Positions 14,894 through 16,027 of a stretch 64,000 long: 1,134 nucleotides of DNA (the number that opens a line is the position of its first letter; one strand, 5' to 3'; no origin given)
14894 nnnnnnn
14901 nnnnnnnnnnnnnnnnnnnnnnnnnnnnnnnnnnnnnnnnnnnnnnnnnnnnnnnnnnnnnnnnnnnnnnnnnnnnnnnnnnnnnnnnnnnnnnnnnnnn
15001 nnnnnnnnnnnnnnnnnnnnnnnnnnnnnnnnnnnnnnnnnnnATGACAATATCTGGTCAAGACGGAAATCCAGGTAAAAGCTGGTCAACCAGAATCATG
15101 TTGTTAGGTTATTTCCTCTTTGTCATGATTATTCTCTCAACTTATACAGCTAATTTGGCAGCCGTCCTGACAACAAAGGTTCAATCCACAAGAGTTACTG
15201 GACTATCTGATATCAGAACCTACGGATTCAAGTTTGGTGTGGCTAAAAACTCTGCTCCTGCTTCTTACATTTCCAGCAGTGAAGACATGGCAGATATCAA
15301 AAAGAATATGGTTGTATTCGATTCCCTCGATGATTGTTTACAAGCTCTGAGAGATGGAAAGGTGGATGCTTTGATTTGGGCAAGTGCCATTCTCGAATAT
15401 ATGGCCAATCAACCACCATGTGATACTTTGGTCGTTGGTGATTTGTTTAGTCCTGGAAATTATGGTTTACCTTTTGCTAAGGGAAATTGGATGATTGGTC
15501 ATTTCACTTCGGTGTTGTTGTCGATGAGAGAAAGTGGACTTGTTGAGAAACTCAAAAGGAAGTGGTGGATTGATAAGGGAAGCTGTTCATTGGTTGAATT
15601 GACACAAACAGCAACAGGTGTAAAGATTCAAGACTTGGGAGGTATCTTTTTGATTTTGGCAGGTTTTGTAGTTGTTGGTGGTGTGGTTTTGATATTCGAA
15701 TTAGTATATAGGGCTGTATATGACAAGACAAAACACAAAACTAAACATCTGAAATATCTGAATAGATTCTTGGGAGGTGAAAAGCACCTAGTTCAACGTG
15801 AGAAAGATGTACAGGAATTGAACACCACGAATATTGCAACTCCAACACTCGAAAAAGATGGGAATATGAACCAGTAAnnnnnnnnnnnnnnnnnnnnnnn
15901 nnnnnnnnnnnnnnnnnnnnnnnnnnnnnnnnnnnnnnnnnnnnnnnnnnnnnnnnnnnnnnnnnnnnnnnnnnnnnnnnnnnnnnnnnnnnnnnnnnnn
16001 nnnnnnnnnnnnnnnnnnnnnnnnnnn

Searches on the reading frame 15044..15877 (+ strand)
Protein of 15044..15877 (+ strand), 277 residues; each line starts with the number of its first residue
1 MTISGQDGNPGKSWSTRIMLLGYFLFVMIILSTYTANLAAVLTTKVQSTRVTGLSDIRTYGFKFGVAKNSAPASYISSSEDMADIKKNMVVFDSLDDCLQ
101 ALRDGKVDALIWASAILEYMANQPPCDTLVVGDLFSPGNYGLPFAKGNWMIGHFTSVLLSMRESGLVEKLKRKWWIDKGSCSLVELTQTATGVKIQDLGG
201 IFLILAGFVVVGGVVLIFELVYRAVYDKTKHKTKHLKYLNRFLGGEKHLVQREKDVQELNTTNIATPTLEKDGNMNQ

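Call 4: search_protein_families(library=pfam, proteins=[window:15044-15877:+], max_evalue=1)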
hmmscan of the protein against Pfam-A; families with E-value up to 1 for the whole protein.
window:15044-15877:+ (277 aa): 4 families
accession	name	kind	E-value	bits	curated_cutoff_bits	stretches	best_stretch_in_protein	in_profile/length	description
PF00060.32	Lig_chan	-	7.7e-16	58.7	30.8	1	5-206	58-143/146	Ligand-gated ion channel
PF04144.18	SCAMP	-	0.023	15.4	27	1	199-244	59-103/172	SCAMP family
PF14503.11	YhfZ_C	-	0.12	12.2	35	1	61-115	114-166/236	YhfZ C-terminal domain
PF06624.17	RAMP4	-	0.4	11.1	24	0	198-220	36-56/60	Ribosome associated membrane protein RAMP4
